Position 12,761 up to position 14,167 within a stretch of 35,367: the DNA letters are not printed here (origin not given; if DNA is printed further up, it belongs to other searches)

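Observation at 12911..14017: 368/369-aa RPHP-motif paralogs: candidate Maf-independent flagellin nonulosonic-acid transferases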

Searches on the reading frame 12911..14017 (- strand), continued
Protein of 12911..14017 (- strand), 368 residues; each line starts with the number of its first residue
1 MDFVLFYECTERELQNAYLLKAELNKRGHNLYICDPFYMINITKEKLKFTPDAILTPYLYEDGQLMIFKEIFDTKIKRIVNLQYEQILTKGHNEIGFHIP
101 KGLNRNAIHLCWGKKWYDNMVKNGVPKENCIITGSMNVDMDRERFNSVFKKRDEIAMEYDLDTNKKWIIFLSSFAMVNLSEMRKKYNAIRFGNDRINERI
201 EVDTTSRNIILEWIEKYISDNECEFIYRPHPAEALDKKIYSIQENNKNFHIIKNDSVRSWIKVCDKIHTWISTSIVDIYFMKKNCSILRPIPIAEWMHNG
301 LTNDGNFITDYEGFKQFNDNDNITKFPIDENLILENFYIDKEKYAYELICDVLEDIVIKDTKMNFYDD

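Call 34: find_encoding_contigs(protein=P0121, flank=10000, max_places=3)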
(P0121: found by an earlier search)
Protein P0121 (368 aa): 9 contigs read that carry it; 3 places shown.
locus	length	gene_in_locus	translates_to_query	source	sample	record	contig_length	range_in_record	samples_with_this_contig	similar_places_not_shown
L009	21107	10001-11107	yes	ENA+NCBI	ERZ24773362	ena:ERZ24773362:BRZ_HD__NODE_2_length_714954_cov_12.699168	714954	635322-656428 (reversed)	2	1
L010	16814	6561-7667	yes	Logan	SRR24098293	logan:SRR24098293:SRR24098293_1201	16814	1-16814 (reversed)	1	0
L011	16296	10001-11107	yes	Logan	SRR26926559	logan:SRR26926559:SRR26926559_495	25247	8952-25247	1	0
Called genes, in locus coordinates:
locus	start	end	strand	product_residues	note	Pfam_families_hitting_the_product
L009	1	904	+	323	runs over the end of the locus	PF00669:Flagellin_N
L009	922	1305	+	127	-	PF02623:FliW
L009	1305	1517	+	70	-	PF02599:CsrA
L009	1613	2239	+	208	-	PF00376:MerR, PF13411:MerR_1, PF00239:Resolvase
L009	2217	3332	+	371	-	PF12323:HTH_OrfB_IS605, PF01385:OrfB_IS605, PF07282:Cas12f1-like_TNB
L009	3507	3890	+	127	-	PF02561:FliS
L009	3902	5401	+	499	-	PF02465:FliD_N, PF07195:FliD_C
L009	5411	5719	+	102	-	PF05400:FliT (weak)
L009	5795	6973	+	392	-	PF00669:Flagellin_N, PF00700:Flagellin_C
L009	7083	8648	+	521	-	PF00515:TPR_1 (faint), PF07719:TPR_2 (faint), PF13181:TPR_8 (faint), PF13414:TPR_11 (faint)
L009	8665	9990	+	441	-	PF00535:Glycos_transf_2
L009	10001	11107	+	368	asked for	-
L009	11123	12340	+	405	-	PF27117:FliB_C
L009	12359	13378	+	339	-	PF01073:3Beta_HSD, PF01370:Epimerase, PF02719:Polysacc_synt_2, PF04321:RmlD_sub_bind, PF05368:NmrA (weak), PF07993:NAD_binding_4 (weak), PF13460:NAD_binding_10, PF16363:GDP_Man_Dehyd, +1 more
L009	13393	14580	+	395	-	PF00155:Aminotran_1_2, PF01041:DegT_DnrJ_EryC1, PF00266:Aminotran_5, PF01053:Cys_Met_Meta_PP, PF01212:Beta_elim_lyase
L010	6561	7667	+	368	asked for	-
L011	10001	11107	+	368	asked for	-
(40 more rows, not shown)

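Call 41: search_protein_families(library=ncbifam, alignment_id=A1, max_evalue=0.001)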
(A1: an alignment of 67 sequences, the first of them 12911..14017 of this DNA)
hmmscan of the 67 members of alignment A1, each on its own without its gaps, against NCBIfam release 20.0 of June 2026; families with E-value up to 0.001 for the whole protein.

A. member 1, window:12911-14017:- (368 aa): 2 families
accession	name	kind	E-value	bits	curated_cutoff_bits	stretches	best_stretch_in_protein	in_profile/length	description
TIGR04396.2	surf_polysacc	subfamily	2.9e-42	145.3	125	1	4-357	2-363/427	surface carbohydrate biosynthesis protein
NF046086.1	BFO_1060_trans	domain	1.1e-20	74.1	200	1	6-291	5-292/365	BFO_1060 family glycosyltransferase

B. families by the number of members that match (of 67 scanned): 3 families
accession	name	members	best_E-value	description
TIGR04396.2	surf_polysacc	67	3.2e-54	surface carbohydrate biosynthesis protein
NF046086.1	BFO_1060_trans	61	2.3e-34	BFO_1060 family glycosyltransferase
NF045993.1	MAG0130_MAG3770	1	0.0002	MAG0130/MAG3770 family membrane protein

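Call 42: find_encoding_contigs(protein=P0033, flank=10000, max_places=2)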
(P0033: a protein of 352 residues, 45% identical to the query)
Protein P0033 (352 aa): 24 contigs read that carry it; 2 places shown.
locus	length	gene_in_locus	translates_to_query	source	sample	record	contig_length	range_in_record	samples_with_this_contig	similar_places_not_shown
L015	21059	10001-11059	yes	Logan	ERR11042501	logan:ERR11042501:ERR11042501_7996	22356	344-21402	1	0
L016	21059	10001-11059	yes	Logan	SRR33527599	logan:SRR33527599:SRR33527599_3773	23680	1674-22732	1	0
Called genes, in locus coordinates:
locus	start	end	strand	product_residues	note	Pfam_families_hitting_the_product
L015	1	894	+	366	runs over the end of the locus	-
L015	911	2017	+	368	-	-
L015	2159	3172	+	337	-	PF01073:3Beta_HSD, PF01370:Epimerase, PF02719:Polysacc_synt_2, PF04321:RmlD_sub_bind, PF05368:NmrA (weak), PF07993:NAD_binding_4, PF08659:KR (weak), PF16363:GDP_Man_Dehyd, +1 more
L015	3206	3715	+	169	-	PF00132:Hexapep, PF14602:Hexapep_2 (weak)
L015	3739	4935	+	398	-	PF01041:DegT_DnrJ_EryC1, PF00155:Aminotran_1_2, PF00266:Aminotran_5 (weak), PF01053:Cys_Met_Meta_PP, PF01212:Beta_elim_lyase (weak)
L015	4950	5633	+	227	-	PF00551:Formyl_trans_N (weak), PF21553:Formyl_trans_C_2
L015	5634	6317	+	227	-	PF02585:PIG-L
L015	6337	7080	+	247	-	PF02348:CTP_transf_3, PF12804:NTP_transf_3 (weak)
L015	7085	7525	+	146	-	PF13302:Acetyltransf_3, PF00583:Acetyltransf_1, PF13673:Acetyltransf_10, PF13508:Acetyltransf_7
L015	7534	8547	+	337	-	PF02684:LpxB (faint), PF04101:Glyco_tran_28_C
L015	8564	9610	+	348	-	PF03102:NeuB, PF08666:SAF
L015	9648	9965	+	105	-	-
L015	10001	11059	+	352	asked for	-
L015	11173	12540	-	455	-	PF00535:Glycos_transf_2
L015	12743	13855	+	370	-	PF02350:Epimerase_2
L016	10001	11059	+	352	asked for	-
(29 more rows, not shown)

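Call 43: find_encoding_contigs(protein=P0092, flank=10000, max_places=1)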
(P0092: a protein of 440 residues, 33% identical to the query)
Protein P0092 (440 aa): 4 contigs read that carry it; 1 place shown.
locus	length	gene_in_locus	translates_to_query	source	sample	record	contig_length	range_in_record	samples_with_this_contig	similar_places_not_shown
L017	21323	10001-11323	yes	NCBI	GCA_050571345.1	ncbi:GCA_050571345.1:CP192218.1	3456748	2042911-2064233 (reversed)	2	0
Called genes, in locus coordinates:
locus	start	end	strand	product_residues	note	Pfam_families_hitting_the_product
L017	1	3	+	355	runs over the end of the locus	PF03102:NeuB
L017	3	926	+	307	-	PF00551:Formyl_trans_N, PF02911:Formyl_trans_C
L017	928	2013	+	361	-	PF00571:CBS (faint), PF12804:NTP_transf_3 (faint), PF00483:NTP_transferase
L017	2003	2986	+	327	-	PF01408:GFO_IDH_MocA, PF02894:GFO_IDH_MocA_C, PF22725:GFO_IDH_MocA_C3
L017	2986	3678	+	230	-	PF02348:CTP_transf_3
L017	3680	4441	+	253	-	PF00106:adh_short, PF13561:adh_short_C2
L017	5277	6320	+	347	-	PF02706:Wzz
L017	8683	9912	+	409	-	-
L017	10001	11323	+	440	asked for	-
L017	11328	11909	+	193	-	PF25084:LbH_EIF2B (faint), PF25087:GMPPB_C (faint), PF00132:Hexapep, PF14602:Hexapep_2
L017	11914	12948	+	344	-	PF01073:3Beta_HSD, PF01370:Epimerase, PF02719:Polysacc_synt_2, PF04321:RmlD_sub_bind, PF05368:NmrA (weak), PF13460:NAD_binding_10, PF16363:GDP_Man_Dehyd, PF08485:Polysacc_syn_2C, +1 more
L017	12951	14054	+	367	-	PF01370:Epimerase, PF16363:GDP_Man_Dehyd (faint), PF07993:NAD_binding_4 (weak), PF14667:Polysacc_synt_C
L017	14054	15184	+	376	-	PF02350:Epimerase_2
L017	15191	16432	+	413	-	PF13439:Glyco_transf_4, PF13579:Glyco_trans_4_4, PF13692:Glyco_trans_1_4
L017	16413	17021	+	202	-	PF00583:Acetyltransf_1, PF13508:Acetyltransf_7 (weak)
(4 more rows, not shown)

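Call 50: find_related_loci(query=A1, collection=genome_contigs, flank=10000)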
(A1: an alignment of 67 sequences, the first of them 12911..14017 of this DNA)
Query A1 (368 aa) in genome_contigs; peptide patterns used: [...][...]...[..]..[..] (x = any residue, [..] = any of these).
90 stretches matched a pattern; 58 encode a relative of the query (tblastn E <= 1e-3); 58 distinct loci.
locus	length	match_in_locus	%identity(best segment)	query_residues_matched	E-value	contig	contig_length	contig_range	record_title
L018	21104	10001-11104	68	1-368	3e-175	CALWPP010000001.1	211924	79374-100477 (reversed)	MAG: uncultured Peptostreptococcaceae bacterium isolate BRZ_ID__bin64 genome assembly, contig: BRZ_ID__NODE_65_length_21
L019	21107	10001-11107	45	1-366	3e-108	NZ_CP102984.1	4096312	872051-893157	Terrisporobacter petrolearius strain JCM 19845 chromosome, complete genome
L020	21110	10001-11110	45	1-367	4e-107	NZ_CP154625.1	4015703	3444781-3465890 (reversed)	Terrisporobacter vanillatitrophus strain COM chromosome, complete genome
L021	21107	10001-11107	45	1-366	2e-104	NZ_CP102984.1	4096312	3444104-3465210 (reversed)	Terrisporobacter petrolearius strain JCM 19845 chromosome, complete genome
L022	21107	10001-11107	45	1-366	4e-106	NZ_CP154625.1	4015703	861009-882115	Terrisporobacter vanillatitrophus strain COM chromosome, complete genome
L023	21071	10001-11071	38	1-365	5e-71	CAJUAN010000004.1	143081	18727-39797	MAG TPA_asm: uncultured Oscillospiraceae bacterium isolate MGBC124430 genome assembly, contig: MGBC124430.4, whole genom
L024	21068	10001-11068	35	1-356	6e-70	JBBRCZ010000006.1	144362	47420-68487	MAG: Spirochaetia bacterium isolate Co_metawrap_2428 Cmw_2428_k141_10559965_length_144362_cov_21.9926, whole genome shot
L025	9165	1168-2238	37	1-365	7e-70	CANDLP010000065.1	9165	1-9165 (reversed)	MAG TPA_asm: uncultured Clostridia bacterium isolate ERR6760095_bin.70_metawrap_v1.3_MAG genome assembly, contig: ERZ128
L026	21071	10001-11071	37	1-365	2e-69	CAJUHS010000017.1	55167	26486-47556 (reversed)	MAG TPA_asm: uncultured Oscillospiraceae bacterium isolate MGBC137711 genome assembly, contig: MGBC137711.17, whole geno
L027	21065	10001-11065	35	1-360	1e-64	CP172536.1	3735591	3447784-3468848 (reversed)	Bacillota bacterium Lsc_1132 chromosome, complete genome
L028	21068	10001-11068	36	1-356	9e-62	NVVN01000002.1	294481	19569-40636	MAG: Sulfurovum sp. isolate NORP62 Contig_source1383C_51, whole genome shotgun sequence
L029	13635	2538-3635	33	1-366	8e-62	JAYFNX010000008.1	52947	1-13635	MAG: Candidatus Pelethousia sp. isolate 5C_52 c_5C_000000022572, whole genome shotgun sequence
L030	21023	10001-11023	36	1-356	5e-61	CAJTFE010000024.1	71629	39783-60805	Clostridia bacterium isolate C56_79_FC_BP genome assembly, contig: MGBC000175.24, whole genome shotgun sequence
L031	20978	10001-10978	35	1-334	1e-60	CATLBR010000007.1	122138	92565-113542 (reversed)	MAG TPA_asm: uncultured Hungatella sp. isolate MGG03602_1680015492 genome assembly, contig: ERR2844015_417, whole genome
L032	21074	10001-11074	33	1-361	7e-61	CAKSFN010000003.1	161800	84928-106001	MAG: uncultured Eubacteriales bacterium isolate REFINED_METABAT215_TOP10_CONTIGS_1500_ASSEMBLY_K77_MERGED__Hadza_MoBio_C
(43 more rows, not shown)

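Call 60: search_protein_families(library=pfam, proteins=[P0022, P0024, P0036, P0037, P0039, P0067, P0070], max_evalue=0.1)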
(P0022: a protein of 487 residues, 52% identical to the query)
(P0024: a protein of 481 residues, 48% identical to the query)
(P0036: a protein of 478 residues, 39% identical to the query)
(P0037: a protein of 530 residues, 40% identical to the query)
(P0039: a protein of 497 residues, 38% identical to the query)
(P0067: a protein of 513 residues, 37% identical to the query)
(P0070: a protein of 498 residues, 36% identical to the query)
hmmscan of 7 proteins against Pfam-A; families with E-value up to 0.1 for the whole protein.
P0022 (487 aa): 2 families
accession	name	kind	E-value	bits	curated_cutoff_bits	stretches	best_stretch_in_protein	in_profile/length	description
PF02350.25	Epimerase_2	-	0.04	13.2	30.6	0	229-272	125-168/347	UDP-N-acetylglucosamine 2-epimerase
PF00715.22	IL2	-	0.058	13.8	26.2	0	13-101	35-125/145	Interleukin 2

P0024 (481 aa): 3 families
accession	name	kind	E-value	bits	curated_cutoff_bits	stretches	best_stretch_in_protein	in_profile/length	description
PF02350.25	Epimerase_2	-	0.022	14.1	30.6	0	223-259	125-161/347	UDP-N-acetylglucosamine 2-epimerase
PF00611.28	FCH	-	0.065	14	27.8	0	49-80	18-49/78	Fes/CIP4, and EFC/F-BAR homology domain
PF05816.16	TelA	-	0.082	12.4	30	0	23-114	25-113/332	Toxic anion resistance protein (TelA)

P0036 (478 aa): 1 family
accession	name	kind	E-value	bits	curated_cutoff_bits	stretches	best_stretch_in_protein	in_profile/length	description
PF09127.17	Leuk-A4-hydro_C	-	0.041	14.4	27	0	119-155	56-92/112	Leukotriene A4 hydrolase, C-terminal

P0037 (530 aa): 0 families

P0039 (497 aa): 0 families

P0067 (513 aa): 0 families

P0070 (498 aa): 1 family
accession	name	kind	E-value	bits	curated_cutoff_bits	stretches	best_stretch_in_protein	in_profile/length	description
PF05549.16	Allexi_40kDa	-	0.092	12.7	26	0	386-489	75-178/271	Allexivirus 40kDa protein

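Call 69: search_protein_families(library=ncbifam, proteins=[L004:17290-18396:+, L004:8835-9992:+, L004:7288-8256:+], max_evalue=0.01)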
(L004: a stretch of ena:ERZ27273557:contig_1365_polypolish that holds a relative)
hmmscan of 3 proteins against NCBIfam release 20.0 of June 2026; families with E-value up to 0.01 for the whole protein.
L004:17290-18396:+ (368 aa): 2 families
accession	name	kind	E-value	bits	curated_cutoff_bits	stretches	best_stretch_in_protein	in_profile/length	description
TIGR03573.1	WbuX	subfamily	2.6e-114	382.2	203.2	1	1-345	1-344/344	N-acetyl sugar amidotransferase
TIGR02432.1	lysidine_TilS_N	equivalog_domain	0.00089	19.2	93.6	0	63-122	3-66/189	tRNA lysidine(34) synthetase TilS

L004:8835-9992:+ (385 aa): 0 families

L004:7288-8256:+ (322 aa): 1 family
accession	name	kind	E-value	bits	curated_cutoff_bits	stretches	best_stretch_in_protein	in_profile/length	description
TIGR04396.2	surf_polysacc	subfamily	2e-39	136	125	1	3-296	1-295/427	surface carbohydrate biosynthesis protein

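Call 72: find_encoding_contigs(protein=P0005, flank=10000, max_places=1)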
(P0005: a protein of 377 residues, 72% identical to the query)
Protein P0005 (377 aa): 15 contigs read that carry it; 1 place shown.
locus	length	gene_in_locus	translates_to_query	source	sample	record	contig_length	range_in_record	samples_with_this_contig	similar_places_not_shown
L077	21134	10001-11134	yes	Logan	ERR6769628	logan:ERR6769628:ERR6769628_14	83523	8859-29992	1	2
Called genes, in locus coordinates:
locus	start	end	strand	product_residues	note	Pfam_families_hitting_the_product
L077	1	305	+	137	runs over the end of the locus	PF05130:FlgN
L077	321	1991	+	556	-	PF22638:FlgK_D1, PF06429:Flg_bbr_C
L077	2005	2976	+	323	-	PF00669:Flagellin_N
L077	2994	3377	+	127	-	PF02623:FliW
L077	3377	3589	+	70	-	PF02599:CsrA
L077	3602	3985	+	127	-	PF02561:FliS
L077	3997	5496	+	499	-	PF02465:FliD_N, PF07195:FliD_C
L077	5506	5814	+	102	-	PF05400:FliT (weak)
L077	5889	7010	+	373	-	PF00669:Flagellin_N, PF00700:Flagellin_C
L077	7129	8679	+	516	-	PF00515:TPR_1 (faint), PF07719:TPR_2 (faint)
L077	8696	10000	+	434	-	-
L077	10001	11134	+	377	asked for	-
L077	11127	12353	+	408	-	PF27117:FliB_C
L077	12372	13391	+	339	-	PF01073:3Beta_HSD, PF01370:Epimerase, PF02719:Polysacc_synt_2, PF04321:RmlD_sub_bind (weak), PF05368:NmrA (weak), PF07993:NAD_binding_4, PF13460:NAD_binding_10, PF16363:GDP_Man_Dehyd, +1 more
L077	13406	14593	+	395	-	PF00155:Aminotran_1_2, PF01041:DegT_DnrJ_EryC1, PF00266:Aminotran_5, PF01053:Cys_Met_Meta_PP, PF01212:Beta_elim_lyase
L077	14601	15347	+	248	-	PF02348:CTP_transf_3, PF12804:NTP_transf_3 (weak)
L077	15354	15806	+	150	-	PF13302:Acetyltransf_3, PF00583:Acetyltransf_1, PF13508:Acetyltransf_7 (weak)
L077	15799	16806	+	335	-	PF04101:Glyco_tran_28_C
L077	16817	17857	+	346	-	PF03102:NeuB, PF08666:SAF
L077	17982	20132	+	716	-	-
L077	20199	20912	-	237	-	PF07238:PilZ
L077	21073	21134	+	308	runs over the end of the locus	-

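Call 73: find_encoding_contigs(protein=P0014, flank=10000, max_places=1)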
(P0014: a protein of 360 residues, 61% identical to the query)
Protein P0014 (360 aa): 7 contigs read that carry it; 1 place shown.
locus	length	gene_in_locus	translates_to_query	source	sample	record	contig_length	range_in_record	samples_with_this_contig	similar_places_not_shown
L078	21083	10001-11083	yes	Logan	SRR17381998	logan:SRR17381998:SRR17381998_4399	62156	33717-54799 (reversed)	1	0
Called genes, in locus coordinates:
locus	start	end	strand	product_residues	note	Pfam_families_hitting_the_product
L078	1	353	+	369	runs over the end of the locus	-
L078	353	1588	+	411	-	PF27117:FliB_C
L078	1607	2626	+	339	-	PF01073:3Beta_HSD, PF01370:Epimerase, PF02719:Polysacc_synt_2, PF04321:RmlD_sub_bind, PF05368:NmrA, PF07993:NAD_binding_4, PF13460:NAD_binding_10, PF16363:GDP_Man_Dehyd, +1 more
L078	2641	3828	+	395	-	PF00155:Aminotran_1_2, PF01041:DegT_DnrJ_EryC1, PF00266:Aminotran_5, PF01053:Cys_Met_Meta_PP, PF01212:Beta_elim_lyase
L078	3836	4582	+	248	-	PF02348:CTP_transf_3, PF12804:NTP_transf_3 (weak)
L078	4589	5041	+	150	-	PF13302:Acetyltransf_3, PF00583:Acetyltransf_1, PF13673:Acetyltransf_10 (faint), PF13508:Acetyltransf_7 (weak)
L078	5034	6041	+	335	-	PF04101:Glyco_tran_28_C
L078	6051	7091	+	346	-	PF03102:NeuB, PF08666:SAF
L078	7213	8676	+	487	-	PF07719:TPR_2 (faint), PF13181:TPR_8 (faint), PF00515:TPR_1 (faint), PF13414:TPR_11 (faint)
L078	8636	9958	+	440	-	PF00535:Glycos_transf_2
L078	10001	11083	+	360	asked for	-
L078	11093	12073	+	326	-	PF00106:adh_short, PF01073:3Beta_HSD, PF01370:Epimerase, PF02719:Polysacc_synt_2, PF04321:RmlD_sub_bind, PF05368:NmrA, PF07993:NAD_binding_4, PF13460:NAD_binding_10, +1 more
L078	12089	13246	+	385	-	PF00155:Aminotran_1_2 (weak), PF01041:DegT_DnrJ_EryC1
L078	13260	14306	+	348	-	PF00571:CBS (weak), PF00483:NTP_transferase, PF12804:NTP_transf_3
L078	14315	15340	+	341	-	PF02388:FemAB, PF13480:Acetyltransf_6 (weak)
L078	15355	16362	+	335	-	PF03102:NeuB, PF08666:SAF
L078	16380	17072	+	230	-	PF03848:TehB, PF05401:NodS (weak), PF13489:Methyltransf_23, PF02353:CMAS, PF13847:Methyltransf_31, PF08241:Methyltransf_11, PF08242:Methyltransf_12, PF13649:Methyltransf_25, +3 more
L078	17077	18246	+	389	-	PF02350:Epimerase_2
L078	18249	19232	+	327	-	PF01408:GFO_IDH_MocA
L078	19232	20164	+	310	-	PF01408:GFO_IDH_MocA (weak)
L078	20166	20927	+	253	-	PF02348:CTP_transf_3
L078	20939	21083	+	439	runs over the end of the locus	PF00535:Glycos_transf_2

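Call 74: search_protein_families(library=pfam, proteins=[L077:17982-20132:+, L077:8696-10000:+, L078:20939-21082:+], max_evalue=1)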
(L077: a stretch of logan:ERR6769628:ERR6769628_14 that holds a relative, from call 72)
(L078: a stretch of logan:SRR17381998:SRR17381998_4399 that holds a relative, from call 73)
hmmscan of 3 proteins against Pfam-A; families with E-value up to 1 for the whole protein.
L077:17982-20132:+ (716 aa): 0 families

L077:8696-10000:+ (434 aa): 3 families
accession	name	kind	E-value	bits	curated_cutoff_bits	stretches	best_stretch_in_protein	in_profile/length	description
PF00535.33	Glycos_transf_2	-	0.0016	18.8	23.3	1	53-163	52-164/168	Glycosyl transferase family 2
PF07999.17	RHSP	-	0.023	14.5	25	1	196-351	17-167/312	Retrotransposon hot spot protein, P-loop domain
PF02209.24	VHP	-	0.098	13.1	27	0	114-126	6-18/36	Villin headpiece domain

L078:20939-21082:+ (48 aa): 0 families
